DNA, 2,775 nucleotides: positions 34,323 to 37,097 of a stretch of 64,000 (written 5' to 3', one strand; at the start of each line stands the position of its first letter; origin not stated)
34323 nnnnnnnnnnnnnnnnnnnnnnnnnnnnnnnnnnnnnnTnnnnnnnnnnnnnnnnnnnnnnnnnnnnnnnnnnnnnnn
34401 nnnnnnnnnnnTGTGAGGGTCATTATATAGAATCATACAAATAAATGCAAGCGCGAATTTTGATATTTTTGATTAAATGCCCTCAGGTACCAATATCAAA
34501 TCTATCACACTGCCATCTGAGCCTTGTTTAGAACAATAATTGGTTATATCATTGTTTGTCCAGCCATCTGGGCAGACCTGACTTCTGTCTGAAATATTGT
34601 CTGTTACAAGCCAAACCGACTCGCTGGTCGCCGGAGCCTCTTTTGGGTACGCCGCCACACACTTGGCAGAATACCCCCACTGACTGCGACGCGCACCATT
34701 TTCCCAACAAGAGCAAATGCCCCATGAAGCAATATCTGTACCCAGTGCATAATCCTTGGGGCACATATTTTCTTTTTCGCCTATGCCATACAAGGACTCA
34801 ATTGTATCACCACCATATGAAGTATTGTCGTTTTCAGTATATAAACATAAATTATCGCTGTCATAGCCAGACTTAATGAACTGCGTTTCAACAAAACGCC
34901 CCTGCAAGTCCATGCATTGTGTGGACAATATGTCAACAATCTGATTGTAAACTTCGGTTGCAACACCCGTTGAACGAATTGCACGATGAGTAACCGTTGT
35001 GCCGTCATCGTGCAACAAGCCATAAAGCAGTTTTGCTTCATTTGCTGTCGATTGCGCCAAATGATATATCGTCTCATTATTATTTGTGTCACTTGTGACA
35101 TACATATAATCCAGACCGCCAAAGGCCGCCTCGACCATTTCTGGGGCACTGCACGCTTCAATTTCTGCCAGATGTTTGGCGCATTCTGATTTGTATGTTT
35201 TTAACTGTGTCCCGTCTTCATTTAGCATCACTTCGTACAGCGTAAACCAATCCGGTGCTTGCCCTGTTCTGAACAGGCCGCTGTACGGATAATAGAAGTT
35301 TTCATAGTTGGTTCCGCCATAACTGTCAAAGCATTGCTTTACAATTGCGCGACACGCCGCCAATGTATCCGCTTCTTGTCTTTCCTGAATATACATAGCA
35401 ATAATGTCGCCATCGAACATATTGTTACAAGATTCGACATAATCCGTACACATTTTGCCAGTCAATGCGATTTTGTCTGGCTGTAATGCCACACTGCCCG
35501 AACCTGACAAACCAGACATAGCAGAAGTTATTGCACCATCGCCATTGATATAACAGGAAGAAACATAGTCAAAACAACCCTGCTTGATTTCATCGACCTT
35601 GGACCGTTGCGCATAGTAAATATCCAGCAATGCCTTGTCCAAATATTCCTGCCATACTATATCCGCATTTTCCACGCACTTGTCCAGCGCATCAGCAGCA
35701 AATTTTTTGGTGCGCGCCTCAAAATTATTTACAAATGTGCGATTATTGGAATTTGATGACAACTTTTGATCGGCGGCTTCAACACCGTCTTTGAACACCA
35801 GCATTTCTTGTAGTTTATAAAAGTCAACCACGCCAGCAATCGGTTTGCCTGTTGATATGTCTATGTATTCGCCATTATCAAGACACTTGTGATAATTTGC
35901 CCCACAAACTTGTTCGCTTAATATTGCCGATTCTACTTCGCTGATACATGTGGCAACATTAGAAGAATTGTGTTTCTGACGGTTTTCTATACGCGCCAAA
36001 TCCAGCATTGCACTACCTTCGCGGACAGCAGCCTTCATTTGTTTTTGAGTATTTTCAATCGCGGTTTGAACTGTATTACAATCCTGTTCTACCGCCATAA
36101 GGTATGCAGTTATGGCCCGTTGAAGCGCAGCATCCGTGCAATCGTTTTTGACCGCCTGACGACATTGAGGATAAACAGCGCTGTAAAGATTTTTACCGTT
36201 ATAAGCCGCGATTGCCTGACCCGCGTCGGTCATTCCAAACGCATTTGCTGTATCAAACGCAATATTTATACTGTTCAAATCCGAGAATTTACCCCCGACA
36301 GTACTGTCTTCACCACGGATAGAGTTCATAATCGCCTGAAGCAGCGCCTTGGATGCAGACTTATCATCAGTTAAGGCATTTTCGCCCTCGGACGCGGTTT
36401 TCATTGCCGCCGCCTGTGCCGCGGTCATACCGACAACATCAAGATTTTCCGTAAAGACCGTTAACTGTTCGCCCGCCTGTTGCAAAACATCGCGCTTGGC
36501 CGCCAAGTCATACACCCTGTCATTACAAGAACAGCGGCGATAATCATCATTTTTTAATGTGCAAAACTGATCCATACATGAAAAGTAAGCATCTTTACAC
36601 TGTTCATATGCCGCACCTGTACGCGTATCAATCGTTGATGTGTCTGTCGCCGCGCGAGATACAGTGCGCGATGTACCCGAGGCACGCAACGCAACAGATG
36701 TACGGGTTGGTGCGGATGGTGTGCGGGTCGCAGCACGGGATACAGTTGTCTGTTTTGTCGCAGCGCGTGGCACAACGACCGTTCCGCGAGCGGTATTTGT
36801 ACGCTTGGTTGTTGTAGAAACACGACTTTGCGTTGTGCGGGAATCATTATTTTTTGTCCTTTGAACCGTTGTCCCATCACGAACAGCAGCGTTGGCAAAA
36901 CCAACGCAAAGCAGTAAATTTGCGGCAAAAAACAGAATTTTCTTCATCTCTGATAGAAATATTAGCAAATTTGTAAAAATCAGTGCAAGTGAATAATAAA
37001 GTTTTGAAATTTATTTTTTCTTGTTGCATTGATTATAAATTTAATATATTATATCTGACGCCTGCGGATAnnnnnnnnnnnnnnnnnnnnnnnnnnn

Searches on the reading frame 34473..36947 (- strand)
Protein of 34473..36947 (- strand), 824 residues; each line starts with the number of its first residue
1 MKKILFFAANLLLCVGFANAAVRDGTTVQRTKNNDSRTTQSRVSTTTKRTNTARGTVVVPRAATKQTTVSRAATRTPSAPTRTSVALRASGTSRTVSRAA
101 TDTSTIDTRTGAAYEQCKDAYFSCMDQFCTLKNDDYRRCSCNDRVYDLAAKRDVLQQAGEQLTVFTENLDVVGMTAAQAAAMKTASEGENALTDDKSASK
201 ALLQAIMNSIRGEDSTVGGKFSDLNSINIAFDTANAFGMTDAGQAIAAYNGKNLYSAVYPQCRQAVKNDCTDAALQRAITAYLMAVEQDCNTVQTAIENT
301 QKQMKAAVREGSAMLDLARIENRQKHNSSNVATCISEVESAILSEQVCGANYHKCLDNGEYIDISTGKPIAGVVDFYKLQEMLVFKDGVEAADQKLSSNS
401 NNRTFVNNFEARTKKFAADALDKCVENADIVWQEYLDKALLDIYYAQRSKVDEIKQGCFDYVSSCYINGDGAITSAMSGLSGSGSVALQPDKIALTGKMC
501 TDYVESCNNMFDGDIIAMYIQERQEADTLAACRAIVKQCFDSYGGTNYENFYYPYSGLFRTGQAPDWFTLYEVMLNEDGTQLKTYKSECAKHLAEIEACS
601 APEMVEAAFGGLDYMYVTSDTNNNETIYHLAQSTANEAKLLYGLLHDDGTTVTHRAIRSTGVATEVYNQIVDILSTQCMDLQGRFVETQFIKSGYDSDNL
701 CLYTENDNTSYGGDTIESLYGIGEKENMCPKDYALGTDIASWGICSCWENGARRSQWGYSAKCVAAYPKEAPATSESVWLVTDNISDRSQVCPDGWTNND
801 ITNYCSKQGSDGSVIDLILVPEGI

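Call 4: search_protein_families(library=pfam, proteins=[window:34473-36947:-], max_evalue=1)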
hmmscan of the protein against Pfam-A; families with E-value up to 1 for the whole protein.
window:34473-36947:- (824 aa): 1 family
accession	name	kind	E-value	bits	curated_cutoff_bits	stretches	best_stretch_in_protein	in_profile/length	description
PF08491.16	SE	-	0.077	12.5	20.1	1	436-472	197-233/276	Squalene epoxidase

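Call 7: search_protein_families(library=ncbifam, proteins=[window:34473-36947:-], max_evalue=1)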
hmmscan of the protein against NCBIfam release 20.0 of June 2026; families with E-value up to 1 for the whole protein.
window:34473-36947:- (824 aa): 0 families

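Call 43: find_homologous_proteins(query=window:34473-36947:-)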
Query window:34473-36947:- (824 aa): 899 proteins with E <= 0.001 among 8000 candidates; the best 120 are listed.
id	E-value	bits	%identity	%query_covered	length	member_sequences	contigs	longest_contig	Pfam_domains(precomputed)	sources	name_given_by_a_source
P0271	0.0e+0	1847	99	100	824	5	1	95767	-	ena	-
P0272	0.0e+0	1685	91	100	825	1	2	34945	-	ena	-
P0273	0.0e+0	1407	78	100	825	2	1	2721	-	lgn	-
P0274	0.0e+0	1336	72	100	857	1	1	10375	-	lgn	-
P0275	0.0e+0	1334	76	100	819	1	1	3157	-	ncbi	-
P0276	0.0e+0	1123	64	97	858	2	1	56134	-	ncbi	-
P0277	0.0e+0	1120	63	100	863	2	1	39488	-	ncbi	-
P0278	0.0e+0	1116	66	92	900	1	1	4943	-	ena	-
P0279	0.0e+0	1116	63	100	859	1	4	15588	-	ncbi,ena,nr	ncbi:MAG: hypothetical protein J6Q44_00740 [Alphaproteobacteria bacterium]|nr:hypothetical protein [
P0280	0.0e+0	1113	61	100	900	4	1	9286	-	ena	-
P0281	0.0e+0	1113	66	94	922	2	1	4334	-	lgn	-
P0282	0.0e+0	1111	64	97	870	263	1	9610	-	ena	-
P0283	0.0e+0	1111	62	100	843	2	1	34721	-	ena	-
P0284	0.0e+0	1109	61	100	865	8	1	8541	-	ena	-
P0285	0.0e+0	1107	61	100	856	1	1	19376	-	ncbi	-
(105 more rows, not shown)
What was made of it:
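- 34473..36947 (-): Paralogue, 824 aa, 28 mature Cys, with the same tail-stalk-head plan. It has its own orthologue group: 899 hits at E<=0.001, the 120 listed at 56-99% identity (call 43).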

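Call 75: find_encoding_contigs(protein=P0272, flank=8000, max_places=1)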
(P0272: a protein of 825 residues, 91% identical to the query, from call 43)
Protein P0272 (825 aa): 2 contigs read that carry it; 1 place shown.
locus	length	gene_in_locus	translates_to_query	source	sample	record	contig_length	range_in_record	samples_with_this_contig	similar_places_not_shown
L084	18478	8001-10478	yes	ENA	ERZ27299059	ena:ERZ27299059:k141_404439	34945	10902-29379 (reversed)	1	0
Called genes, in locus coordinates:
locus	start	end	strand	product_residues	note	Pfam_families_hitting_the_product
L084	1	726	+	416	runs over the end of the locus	-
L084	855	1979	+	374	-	PF01520:Amidase_3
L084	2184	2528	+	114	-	PF01035:DNA_binding_1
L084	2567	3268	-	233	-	PF00578:AhpC-TSA, PF08534:Redoxin, PF10417:1-cysPrx_C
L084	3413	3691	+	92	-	PF00216:Bac_DNA_binding, PF18291:HU-HIG (faint)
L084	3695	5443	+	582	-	PF17848:Zn_ribbon_ACC (weak), PF01039:Carboxyl_trans, PF03255:ACCA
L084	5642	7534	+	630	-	-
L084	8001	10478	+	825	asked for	-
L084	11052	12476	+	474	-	PF01406:tRNA-synt_1e, PF01921:tRNA-synt_1f (faint)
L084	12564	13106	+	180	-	PF06242:TrcR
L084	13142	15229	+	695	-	PF00140:Sigma70_r1_2, PF04546:Sigma70_ner, PF04542:Sigma70_r2, PF04539:Sigma70_r3, PF04545:Sigma70_r4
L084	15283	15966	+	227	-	PF02223:Thymidylate_kin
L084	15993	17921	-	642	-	-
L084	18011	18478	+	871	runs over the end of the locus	PF00580:UvrD-helicase, PF13245:AAA_19, PF13361:UvrD_C, PF13538:UvrD_C_2 (faint)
